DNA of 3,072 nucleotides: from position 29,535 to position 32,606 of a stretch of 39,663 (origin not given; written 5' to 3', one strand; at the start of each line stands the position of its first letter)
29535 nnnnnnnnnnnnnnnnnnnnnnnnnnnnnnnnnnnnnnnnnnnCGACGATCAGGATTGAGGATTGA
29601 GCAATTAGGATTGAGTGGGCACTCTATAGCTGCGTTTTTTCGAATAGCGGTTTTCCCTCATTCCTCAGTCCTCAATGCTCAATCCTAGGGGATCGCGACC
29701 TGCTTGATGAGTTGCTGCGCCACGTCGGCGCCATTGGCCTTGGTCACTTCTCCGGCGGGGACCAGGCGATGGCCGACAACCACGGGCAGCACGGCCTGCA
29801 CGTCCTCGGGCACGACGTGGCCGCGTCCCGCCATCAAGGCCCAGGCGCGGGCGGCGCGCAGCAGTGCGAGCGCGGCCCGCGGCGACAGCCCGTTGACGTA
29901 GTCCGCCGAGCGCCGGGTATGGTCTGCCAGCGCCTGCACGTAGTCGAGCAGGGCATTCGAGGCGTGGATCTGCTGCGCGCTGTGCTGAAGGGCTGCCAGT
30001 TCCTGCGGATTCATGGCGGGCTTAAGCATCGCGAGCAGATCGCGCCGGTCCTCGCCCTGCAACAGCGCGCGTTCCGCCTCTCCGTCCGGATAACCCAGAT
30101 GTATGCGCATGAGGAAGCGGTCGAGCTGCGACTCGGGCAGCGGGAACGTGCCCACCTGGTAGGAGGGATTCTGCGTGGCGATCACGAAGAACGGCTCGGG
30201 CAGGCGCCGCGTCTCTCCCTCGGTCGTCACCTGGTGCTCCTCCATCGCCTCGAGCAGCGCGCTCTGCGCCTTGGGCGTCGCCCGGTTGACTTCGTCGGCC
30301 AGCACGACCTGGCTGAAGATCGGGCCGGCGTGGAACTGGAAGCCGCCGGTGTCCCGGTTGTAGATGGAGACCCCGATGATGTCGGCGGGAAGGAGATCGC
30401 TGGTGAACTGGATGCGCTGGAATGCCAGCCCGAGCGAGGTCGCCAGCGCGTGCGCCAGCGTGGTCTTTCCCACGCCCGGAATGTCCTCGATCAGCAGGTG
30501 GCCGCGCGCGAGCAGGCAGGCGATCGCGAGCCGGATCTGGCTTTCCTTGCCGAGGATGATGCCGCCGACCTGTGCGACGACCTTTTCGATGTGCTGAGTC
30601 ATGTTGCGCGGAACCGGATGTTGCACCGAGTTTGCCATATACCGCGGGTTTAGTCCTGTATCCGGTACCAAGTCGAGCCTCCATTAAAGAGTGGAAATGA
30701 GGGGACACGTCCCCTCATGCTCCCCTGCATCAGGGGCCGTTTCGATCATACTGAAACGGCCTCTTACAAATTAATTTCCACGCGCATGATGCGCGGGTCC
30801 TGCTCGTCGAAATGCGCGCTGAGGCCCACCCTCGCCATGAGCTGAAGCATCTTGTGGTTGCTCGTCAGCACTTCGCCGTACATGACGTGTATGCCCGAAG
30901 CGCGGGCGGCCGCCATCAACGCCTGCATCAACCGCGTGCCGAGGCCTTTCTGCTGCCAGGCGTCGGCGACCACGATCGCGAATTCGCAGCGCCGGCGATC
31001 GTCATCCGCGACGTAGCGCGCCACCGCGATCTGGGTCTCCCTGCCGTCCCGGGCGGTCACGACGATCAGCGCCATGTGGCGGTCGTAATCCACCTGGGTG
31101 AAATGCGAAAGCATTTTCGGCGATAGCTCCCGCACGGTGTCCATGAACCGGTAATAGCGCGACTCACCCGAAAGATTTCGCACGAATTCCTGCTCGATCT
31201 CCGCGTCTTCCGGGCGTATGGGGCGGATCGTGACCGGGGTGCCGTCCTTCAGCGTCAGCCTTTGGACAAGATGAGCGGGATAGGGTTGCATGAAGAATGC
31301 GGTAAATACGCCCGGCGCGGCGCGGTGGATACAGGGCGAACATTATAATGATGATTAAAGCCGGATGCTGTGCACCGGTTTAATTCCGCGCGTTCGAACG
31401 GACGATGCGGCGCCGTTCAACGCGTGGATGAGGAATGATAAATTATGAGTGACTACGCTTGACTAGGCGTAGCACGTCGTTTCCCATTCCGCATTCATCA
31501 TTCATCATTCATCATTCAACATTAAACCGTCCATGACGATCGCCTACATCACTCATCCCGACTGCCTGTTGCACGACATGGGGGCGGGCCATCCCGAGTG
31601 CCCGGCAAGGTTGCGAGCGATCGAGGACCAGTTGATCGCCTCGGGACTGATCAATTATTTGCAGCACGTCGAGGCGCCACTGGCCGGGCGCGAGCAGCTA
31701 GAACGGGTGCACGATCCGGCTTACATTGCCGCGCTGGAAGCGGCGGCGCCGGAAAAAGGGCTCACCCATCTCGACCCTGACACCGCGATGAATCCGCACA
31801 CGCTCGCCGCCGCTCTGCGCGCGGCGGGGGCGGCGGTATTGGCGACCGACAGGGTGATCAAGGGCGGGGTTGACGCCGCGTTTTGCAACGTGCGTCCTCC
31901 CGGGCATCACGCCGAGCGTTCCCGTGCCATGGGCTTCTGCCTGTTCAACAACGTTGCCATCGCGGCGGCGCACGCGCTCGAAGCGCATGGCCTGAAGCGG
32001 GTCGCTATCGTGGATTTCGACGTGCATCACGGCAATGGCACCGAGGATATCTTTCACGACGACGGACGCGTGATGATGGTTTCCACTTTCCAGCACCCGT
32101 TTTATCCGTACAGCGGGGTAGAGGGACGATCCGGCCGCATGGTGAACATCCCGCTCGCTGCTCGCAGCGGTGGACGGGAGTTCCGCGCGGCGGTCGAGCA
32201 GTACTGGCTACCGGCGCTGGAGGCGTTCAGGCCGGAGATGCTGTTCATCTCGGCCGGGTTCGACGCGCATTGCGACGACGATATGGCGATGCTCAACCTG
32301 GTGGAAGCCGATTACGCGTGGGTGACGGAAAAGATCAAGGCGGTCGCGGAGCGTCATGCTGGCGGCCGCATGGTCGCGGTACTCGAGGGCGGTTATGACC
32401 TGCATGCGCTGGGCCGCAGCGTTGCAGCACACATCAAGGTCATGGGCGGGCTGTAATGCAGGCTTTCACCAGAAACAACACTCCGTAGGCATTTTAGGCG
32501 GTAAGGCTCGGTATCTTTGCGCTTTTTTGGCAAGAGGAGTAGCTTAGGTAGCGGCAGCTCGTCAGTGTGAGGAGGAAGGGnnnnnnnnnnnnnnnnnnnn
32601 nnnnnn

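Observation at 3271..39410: Heptad-periodic inverted-repeat elements occupy most intergenic spacers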

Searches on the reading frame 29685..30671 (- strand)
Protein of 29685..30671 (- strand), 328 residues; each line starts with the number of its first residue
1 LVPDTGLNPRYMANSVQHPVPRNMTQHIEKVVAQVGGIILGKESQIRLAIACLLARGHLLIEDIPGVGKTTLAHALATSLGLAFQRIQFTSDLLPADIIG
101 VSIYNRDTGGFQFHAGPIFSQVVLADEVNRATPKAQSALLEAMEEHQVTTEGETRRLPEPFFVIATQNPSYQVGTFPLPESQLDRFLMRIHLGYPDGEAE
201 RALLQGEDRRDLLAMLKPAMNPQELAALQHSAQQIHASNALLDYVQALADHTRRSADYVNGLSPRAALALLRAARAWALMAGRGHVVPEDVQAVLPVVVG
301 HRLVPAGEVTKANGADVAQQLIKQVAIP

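Call 13: search_protein_families(library=pfam, proteins=[window:29685-30671:-])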
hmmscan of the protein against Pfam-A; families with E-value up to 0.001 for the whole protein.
window:29685-30671:- (328 aa): 7 families
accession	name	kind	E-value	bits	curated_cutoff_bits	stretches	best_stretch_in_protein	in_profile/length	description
PF07726.17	AAA_3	-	1.4e-61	206.6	27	1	58-188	1-131/131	ATPase family associated with various cellular activities (AAA)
PF17863.7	AAA_lid_2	-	3.9e-18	65.4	22.7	1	252-315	3-68/74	AAA lid domain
PF07728.20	AAA_5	-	2.8e-12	47.2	22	1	65-186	8-139/139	AAA domain (dynein-related subfamily)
PF20030.5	bpMoxR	-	3.8e-08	33.1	27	1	27-229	2-204/205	MoxR domain in the MoxR-vWA-beta-propeller ternary systems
PF00004.35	AAA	-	1.3e-07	32.6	21.2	1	65-192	7-129/131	ATPase family associated with various cellular activities (AAA)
PF05496.18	RuvB_N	-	4.3e-05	23.8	27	1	56-148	33-113/159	Holliday junction DNA helicase RuvB P-loop domain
PF20720.3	nSTAND3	-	0.00028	21.1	27.2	1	45-80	6-41/155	Novel STAND NTPase 3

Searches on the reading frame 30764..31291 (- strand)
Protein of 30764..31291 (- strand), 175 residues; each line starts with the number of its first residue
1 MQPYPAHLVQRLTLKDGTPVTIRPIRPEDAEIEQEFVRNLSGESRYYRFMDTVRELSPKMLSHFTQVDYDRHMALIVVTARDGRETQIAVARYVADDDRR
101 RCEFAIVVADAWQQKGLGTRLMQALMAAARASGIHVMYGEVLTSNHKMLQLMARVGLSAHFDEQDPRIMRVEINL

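Call 13: search_protein_families(library=pfam, proteins=[window:30764-31291:-])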
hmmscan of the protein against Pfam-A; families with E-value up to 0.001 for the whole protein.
window:30764-31291:- (175 aa): 5 families
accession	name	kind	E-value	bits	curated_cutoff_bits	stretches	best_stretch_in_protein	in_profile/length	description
PF00583.31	Acetyltransf_1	-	1.3e-11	45.2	20.7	1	68-156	28-115/116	Acetyltransferase (GNAT) family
PF13302.13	Acetyltransf_3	-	3.6e-11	44.3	25.4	1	20-157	2-137/138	Acetyltransferase (GNAT) domain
PF13508.13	Acetyltransf_7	-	2.1e-07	31.6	27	1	78-141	7-67/84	Acetyltransferase (GNAT) domain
PF14542.12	Acetyltransf_CG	-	2.7e-05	24.7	30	1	81-136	5-60/80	GCN5-related N-acetyl-transferase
PF13673.13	Acetyltransf_10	-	0.00069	20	23.6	1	106-145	57-96/128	Acetyltransferase (GNAT) domain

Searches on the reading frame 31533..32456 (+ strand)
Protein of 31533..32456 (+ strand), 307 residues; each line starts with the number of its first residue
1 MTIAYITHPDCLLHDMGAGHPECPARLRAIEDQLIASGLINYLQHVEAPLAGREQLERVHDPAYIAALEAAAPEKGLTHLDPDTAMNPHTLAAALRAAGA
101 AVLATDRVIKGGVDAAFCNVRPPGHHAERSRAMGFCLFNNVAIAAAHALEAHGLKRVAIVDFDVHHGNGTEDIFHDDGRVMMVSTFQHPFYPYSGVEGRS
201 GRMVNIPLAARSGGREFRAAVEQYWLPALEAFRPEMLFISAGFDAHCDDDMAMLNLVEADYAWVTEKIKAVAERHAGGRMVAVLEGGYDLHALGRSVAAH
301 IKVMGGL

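Call 13: search_protein_families(library=pfam, proteins=[window:31533-32456:+])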
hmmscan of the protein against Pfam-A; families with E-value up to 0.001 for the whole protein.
window:31533-32456:+ (307 aa): 1 family
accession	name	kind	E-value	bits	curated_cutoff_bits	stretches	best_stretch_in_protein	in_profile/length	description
PF00850.24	Hist_deacetyl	-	5.8e-91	305.4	27.9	1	20-303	1-297/298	Histone deacetylase domain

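Call 48: find_encoding_contigs(protein=window:31533-32456:+, flank=10000, max_places=10)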
Protein window:31533-32456:+ (307 aa): 4 contigs read that carry it; 4 places shown.
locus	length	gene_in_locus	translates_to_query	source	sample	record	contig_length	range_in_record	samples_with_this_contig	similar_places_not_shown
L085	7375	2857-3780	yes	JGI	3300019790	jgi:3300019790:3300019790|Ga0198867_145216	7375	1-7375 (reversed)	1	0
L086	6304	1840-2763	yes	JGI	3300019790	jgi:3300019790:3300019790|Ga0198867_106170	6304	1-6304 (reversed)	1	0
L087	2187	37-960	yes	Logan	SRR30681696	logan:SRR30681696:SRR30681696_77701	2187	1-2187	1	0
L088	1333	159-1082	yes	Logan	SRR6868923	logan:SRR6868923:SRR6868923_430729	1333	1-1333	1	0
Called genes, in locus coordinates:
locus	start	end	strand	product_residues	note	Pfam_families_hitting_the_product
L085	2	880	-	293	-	?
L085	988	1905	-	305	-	PF20030:bpMoxR, PF00004:AAA (weak), PF07726:AAA_3, PF07728:AAA_5, PF17863:AAA_lid_2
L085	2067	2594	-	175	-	PF13302:Acetyltransf_3, PF00583:Acetyltransf_1, PF13508:Acetyltransf_7, PF14542:Acetyltransf_CG (weak)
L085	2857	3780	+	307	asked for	PF00850:Hist_deacetyl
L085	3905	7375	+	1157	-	?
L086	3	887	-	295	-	?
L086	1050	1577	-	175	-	PF13302:Acetyltransf_3, PF00583:Acetyltransf_1, PF13508:Acetyltransf_7, PF14542:Acetyltransf_CG (weak)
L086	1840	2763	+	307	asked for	PF00850:Hist_deacetyl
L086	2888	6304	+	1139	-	?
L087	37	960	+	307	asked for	PF00850:Hist_deacetyl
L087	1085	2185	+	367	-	?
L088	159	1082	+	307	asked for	PF00850:Hist_deacetyl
